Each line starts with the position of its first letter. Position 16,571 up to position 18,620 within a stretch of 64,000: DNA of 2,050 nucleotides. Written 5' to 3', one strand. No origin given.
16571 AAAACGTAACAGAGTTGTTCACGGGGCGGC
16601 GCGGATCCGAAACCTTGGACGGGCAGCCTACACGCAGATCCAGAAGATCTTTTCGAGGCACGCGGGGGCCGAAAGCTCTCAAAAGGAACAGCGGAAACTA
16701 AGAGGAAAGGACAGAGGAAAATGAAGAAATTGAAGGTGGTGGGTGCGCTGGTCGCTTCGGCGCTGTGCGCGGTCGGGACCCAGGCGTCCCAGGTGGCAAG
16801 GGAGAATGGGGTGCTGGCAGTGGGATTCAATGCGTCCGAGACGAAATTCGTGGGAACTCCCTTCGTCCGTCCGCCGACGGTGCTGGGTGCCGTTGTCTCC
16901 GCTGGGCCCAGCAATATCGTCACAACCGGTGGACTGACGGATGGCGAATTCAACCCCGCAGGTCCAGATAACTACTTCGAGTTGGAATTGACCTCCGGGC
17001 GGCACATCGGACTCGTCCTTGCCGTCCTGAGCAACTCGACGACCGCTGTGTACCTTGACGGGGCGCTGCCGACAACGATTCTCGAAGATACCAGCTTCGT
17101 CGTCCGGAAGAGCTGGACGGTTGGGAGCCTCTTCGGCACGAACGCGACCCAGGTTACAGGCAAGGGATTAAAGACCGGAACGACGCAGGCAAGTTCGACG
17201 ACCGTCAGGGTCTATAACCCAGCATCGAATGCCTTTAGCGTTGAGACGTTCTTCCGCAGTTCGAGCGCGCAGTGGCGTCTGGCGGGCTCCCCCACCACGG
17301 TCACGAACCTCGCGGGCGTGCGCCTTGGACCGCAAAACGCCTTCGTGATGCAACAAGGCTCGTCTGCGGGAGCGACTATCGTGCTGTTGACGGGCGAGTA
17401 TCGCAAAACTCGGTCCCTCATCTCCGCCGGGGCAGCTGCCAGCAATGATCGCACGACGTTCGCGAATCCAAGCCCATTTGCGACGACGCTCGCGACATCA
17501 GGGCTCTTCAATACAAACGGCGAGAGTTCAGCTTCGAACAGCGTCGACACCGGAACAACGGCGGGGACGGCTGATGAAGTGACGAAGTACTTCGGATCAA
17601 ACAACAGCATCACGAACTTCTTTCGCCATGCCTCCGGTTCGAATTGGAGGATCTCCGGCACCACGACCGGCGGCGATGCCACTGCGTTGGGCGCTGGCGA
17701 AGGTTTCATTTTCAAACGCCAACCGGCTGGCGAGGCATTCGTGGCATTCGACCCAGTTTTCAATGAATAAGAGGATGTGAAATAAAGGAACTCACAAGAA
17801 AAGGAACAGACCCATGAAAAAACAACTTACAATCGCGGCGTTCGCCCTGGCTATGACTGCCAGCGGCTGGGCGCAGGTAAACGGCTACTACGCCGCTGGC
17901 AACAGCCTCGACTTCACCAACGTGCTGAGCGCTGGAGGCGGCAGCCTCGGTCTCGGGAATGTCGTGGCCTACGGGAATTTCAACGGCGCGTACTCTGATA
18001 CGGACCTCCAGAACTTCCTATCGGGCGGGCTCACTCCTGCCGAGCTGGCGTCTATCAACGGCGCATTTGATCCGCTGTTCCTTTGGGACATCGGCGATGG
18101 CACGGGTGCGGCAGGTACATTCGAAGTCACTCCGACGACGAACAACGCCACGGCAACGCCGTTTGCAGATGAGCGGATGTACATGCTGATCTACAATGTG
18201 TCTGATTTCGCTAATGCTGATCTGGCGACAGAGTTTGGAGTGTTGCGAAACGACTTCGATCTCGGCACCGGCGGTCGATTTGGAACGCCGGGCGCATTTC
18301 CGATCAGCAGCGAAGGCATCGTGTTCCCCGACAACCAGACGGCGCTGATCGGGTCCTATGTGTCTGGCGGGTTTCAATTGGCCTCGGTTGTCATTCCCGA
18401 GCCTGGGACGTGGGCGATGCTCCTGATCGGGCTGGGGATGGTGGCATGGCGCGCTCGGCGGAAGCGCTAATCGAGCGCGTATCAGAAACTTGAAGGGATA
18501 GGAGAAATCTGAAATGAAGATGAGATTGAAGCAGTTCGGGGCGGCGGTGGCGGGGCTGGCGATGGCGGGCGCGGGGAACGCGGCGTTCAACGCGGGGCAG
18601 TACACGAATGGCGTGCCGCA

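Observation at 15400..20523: Lower-GC island encoding four consecutive secreted or cell-surface proteins, one with a PEP-CTERM signal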

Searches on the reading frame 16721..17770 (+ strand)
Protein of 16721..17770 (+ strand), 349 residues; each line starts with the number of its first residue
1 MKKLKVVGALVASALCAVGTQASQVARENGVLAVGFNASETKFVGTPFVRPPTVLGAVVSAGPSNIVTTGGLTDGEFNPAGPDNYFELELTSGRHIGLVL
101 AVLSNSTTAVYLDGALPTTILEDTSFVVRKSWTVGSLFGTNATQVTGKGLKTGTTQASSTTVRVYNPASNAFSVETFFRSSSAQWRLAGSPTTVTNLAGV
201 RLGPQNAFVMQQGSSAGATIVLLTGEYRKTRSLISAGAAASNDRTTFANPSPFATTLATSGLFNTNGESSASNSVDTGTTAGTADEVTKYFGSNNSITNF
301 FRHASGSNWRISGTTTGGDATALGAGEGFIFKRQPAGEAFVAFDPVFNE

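Call 3: search_protein_families(library=pfam, proteins=[window:16721-17770:+], max_evalue=0.1)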
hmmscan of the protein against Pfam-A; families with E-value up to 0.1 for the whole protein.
window:16721-17770:+ (349 aa): 0 families

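Call 4: search_protein_families(library=ncbifam, proteins=[window:16721-17770:+], max_evalue=0.1)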
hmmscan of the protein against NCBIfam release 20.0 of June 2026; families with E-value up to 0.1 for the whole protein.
window:16721-17770:+ (349 aa): 1 family
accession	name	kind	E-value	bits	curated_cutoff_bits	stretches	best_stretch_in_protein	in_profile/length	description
NF006801.0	PRK09304.1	equivalog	0.044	13.3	298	0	201-216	18-33/211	arginine exporter ArgO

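Call 19: search_solved_structures(query=window:16721-17770:+, max_evalue=1)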
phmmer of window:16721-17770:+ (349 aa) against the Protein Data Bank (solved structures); distinct sequences matched with E-value up to 1: 1.
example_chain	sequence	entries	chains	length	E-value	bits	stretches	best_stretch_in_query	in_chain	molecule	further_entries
6dxe_A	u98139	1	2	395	0.86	12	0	186-264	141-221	Chalcone synthase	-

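Call 26: find_homologous_proteins(query=window:16721-17770:+)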
Query window:16721-17770:+ (349 aa): 8 proteins with E <= 0.001 among 8000 candidates.
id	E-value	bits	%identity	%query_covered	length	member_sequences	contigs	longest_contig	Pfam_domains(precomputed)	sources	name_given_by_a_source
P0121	2.2e-217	738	100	100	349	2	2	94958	-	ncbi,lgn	-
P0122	8.9e-116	405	57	99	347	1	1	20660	-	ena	-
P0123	9.1e-105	368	53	99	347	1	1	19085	-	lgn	-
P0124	6.3e-104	366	53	99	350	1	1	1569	-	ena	-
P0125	4.4e-103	363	52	99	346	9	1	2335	-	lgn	-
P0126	2.5e-98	347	52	99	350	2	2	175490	-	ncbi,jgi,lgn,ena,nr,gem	ncbi:MAG TPA: hypothetical protein PLU30_12935 [Verrucomicrobiae bacterium]|nr:hypothetical protein 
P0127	7.0e-77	277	44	99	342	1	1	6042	-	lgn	-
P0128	7.2e-73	264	45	100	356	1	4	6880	-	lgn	-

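Call 27: find_encoding_contigs(protein=P0121, flank=3000, max_places=3)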
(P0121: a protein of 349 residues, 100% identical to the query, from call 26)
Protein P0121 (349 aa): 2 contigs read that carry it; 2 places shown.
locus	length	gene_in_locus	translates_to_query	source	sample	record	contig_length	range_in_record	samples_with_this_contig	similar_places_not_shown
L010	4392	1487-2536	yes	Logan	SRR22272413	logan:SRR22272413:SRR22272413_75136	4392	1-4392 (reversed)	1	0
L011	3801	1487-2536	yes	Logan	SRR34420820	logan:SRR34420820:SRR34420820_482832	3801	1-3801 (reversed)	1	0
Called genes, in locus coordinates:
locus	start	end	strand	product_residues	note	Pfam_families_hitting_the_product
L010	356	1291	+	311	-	-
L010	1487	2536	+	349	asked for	-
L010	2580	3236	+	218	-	PF07589:PEP_exosort_dom (weak)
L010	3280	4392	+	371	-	?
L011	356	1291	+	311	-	-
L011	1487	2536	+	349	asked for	-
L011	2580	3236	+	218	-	PF07589:PEP_exosort_dom (weak)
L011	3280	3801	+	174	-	?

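Call 28: find_encoding_contigs(protein=P0122, flank=10000, max_places=1)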
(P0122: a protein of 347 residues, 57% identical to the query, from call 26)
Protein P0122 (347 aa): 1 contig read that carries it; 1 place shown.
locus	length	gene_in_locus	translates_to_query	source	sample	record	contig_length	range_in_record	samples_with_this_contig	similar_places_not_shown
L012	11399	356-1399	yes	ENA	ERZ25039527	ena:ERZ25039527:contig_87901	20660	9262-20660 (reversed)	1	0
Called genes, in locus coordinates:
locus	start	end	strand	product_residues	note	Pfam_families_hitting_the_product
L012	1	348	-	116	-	?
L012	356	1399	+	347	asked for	-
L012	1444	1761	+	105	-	-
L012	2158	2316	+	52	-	-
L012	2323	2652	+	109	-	-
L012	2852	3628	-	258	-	-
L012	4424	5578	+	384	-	-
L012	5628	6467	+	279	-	PF13620:CarboxypepD_reg, PF13715:CarbopepD_reg_2, PF07715:Plug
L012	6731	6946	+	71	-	-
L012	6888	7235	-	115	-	-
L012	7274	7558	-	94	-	PF01127:Sdh_cyt (weak)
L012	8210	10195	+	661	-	PF07715:Plug, PF00593:TonB_dep_Rec_b-barrel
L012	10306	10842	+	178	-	PF20221:DUF6580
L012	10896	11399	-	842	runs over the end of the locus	PF14870:PSII_BNR (weak), PF18962:Por_Secre_tail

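Call 82: find_encoding_contigs(protein=P0128, flank=8000, max_places=4)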
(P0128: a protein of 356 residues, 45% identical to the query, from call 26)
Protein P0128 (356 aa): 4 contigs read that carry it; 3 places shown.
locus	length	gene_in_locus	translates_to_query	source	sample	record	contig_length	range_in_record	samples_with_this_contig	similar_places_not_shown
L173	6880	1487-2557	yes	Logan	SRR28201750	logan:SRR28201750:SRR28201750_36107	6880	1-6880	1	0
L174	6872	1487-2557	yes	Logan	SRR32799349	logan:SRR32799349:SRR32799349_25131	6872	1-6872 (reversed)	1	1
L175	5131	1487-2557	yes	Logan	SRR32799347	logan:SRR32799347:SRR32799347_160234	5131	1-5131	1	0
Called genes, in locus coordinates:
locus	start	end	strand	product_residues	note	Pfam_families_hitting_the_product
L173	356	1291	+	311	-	PF13505:OMP_b-brl (faint)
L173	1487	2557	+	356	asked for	-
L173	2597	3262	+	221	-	-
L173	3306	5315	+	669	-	PF28492:Beta_helix_4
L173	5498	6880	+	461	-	?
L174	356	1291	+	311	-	-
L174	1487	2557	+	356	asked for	-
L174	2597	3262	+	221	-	-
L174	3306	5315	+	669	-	PF28492:Beta_helix_4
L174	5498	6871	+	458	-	?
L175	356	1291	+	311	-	-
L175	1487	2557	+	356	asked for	-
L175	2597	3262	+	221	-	-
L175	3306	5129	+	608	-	?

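Call 92: predict_structure(alignment_id=A3)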
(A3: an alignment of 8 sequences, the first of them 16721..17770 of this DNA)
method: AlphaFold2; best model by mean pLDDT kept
length: 349 residues; sequences in the alignment: 8
mean_pLDDT: 79.4   pTM: 0.77
mean pLDDT of the five models: 79.4, 70.8, 68.9, 65.1, 63.8
residues with pLDDT >= 90: 55; 70-90: 241; 50-70: 22; < 50: 31
segments of 3 or more residues with pLDDT < 50: 1-25, 266-270
pLDDT, mean of each block of 10 residues (from residue 1): 33 35 57 87 86 89 86 80 78 83 91 84 88 88 90 89 83 86 88 75 84 82 82 76 83 84 59 71 87 80 84 90 87 82 68
secondary structure, 60 per line:
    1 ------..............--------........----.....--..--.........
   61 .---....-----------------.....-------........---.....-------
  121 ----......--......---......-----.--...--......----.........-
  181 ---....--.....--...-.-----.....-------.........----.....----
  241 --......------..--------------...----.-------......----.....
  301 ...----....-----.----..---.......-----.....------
elements in order: H7-20 E29-36 E41-45 E52-61 E65-68 E86-90 E98-105 E109-113 E125-130 H134-138 H142-147 E161-166 E171-179 E184-187 E190-194 E207-211 E219-227 E232-236 E243-248 E286-291 E296-303 E308-311 E327-333 E339-343

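Call 102: search_protein_representatives(alignment_id=A3)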
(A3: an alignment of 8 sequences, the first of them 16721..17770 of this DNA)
Query: 8 sequences, 349 profile positions. Proteins with E-value up to 0.001 (for the whole library): 676; up to 1e-10: 161; up to 1e-30: 8. The best 150 are listed.
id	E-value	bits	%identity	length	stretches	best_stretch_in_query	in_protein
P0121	8.0e-167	570.8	-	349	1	1-349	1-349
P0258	3.7e-118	410.8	-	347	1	1-348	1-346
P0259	5.4e-117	407.0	-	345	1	1-345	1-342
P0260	2.0e-63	230.8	-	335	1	1-347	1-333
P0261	5.3e-60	219.6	-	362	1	1-348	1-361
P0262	3.9e-59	216.7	-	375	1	8-347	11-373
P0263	1.2e-47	178.9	-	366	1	1-348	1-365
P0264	2.9e-36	141.5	-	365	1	11-340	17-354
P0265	2.7e-29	118.6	-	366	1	7-346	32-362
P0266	2.0e-26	109.1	-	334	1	7-340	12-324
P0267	1.5e-24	103.0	-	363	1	53-334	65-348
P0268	9.7e-24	100.3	-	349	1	6-334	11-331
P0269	6.3e-23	97.6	-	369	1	6-335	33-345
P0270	7.5e-23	97.4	-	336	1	1-334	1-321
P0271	3.3e-22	95.3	-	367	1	14-346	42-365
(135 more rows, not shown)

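Call 109: search_protein_families(library=pfam, proteins=[L173:2597-3262:+, L173:1487-2557:+], max_evalue=0.01)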
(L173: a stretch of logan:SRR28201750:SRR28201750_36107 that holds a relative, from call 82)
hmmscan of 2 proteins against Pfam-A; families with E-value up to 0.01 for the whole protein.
L173:2597-3262:+ (221 aa): 1 family
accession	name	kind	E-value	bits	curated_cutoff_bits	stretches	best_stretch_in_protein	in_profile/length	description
PF07589.16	PEP-CTERM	-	0.0018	18.7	20.7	1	196-219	2-24/24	PEP-CTERM motif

L173:1487-2557:+ (356 aa): 0 families

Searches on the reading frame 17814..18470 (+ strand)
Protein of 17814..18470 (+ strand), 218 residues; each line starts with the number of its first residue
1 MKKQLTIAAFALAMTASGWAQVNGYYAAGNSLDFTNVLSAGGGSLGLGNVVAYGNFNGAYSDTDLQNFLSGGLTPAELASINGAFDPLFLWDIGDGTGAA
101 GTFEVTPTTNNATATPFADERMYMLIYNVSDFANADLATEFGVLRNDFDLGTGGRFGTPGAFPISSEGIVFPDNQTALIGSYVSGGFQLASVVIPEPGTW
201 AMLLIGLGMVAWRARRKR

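Call 3: search_protein_families(library=pfam, proteins=[window:17814-18470:+], max_evalue=0.1)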
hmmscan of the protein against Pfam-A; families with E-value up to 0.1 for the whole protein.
window:17814-18470:+ (218 aa): 1 family
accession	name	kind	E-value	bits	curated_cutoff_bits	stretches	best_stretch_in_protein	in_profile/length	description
PF07589.16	PEP-CTERM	-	8.3e-08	32.5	20.7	1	194-217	2-24/24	PEP-CTERM motif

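Call 4: search_protein_families(library=ncbifam, proteins=[window:17814-18470:+], max_evalue=0.1)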
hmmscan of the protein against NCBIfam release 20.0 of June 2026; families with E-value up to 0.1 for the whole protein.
window:17814-18470:+ (218 aa): 11 families
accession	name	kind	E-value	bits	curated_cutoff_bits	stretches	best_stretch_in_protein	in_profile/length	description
NF038126.1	PEP_CTERM_FxDxF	subfamily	4.5e-10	40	50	1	167-217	122-165/165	FxDxF family PEP-CTERM protein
NF035944.1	PEPxxWA-CTERM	domain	8e-08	32.1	35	1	194-217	1-24/24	PEPxxWA-CTERM sorting domain-containing protein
NF038119.1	PEP_CTERM_MHFG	equivalog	6e-06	26.8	100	1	188-218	230-260/260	MHFG family PEP-CTERM protein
NF038129.1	PEP_NF038129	equivalog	1.1e-05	25.4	65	1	191-217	168-194/194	NF038129 family PEP-CTERM protein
NF038124.1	PEP_CTERM_TLD_A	exception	1.9e-05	24.4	100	1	188-218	207-235/235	PEP_CTERM-anchored TLD domain-containing protein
TIGR02595.1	PEP_CTERM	domain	3.9e-05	24.2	16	1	194-217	1-24/24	PEP-CTERM sorting domain-containing protein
NF038118.1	PEP_CTERM_CCXG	equivalog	0.00059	19.6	90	1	191-217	173-199/199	CCXG family PEP-CTERM protein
NF038120.1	PEP_CTERM_QFxxD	subfamily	0.0015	18.4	80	1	193-217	192-214/215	NF038120 family PEP-CTERM protein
NF033947.0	PEP-cistern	hypoth_equivalog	0.0055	16.5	60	1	192-216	171-195/195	cistern family PEP-CTERM protein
NF041927.1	Xrt_dep_XDP1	equivalog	0.013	15.5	125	1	193-216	218-242/242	exosortase-dependent surface protein XDP1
NF038125.1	PEP_CTERM_THxN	subfamily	0.087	12.4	85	0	189-217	217-246/246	THxN family PEP-CTERM protein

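Call 100: list_cluster_members(proteins=[P0121, window:17814-18470:+, window:18514-20523:+, window:34794-36245:+, P0128])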
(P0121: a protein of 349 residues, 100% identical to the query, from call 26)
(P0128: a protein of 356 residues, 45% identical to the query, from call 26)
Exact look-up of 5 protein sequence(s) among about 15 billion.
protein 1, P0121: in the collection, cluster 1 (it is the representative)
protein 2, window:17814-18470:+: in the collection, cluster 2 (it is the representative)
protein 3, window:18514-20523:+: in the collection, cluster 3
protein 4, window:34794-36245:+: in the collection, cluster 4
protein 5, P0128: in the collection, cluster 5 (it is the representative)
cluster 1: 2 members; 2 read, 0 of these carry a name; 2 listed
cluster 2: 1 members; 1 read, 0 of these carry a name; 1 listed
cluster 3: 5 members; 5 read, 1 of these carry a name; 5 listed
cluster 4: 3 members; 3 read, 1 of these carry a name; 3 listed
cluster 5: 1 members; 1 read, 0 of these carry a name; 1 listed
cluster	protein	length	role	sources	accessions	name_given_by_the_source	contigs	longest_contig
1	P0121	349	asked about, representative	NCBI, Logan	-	-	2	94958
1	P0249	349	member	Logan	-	-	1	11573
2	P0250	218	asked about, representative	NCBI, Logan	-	-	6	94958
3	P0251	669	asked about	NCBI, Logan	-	-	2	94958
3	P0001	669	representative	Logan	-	-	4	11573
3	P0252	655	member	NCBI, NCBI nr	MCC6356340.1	MAG: hypothetical protein IT577_20835, partial [Verrucomicrobiae bacterium] | hypothetical protein [Verrucomicrobiae bacterium]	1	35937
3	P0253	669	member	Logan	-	-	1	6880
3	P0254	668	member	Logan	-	-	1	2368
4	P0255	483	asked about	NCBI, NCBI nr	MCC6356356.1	MAG: replicative DNA helicase [Verrucomicrobiae bacterium] | replicative DNA helicase [Verrucomicrobiae bacterium]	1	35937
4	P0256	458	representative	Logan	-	-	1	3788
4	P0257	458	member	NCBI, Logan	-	-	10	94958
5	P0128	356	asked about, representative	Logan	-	-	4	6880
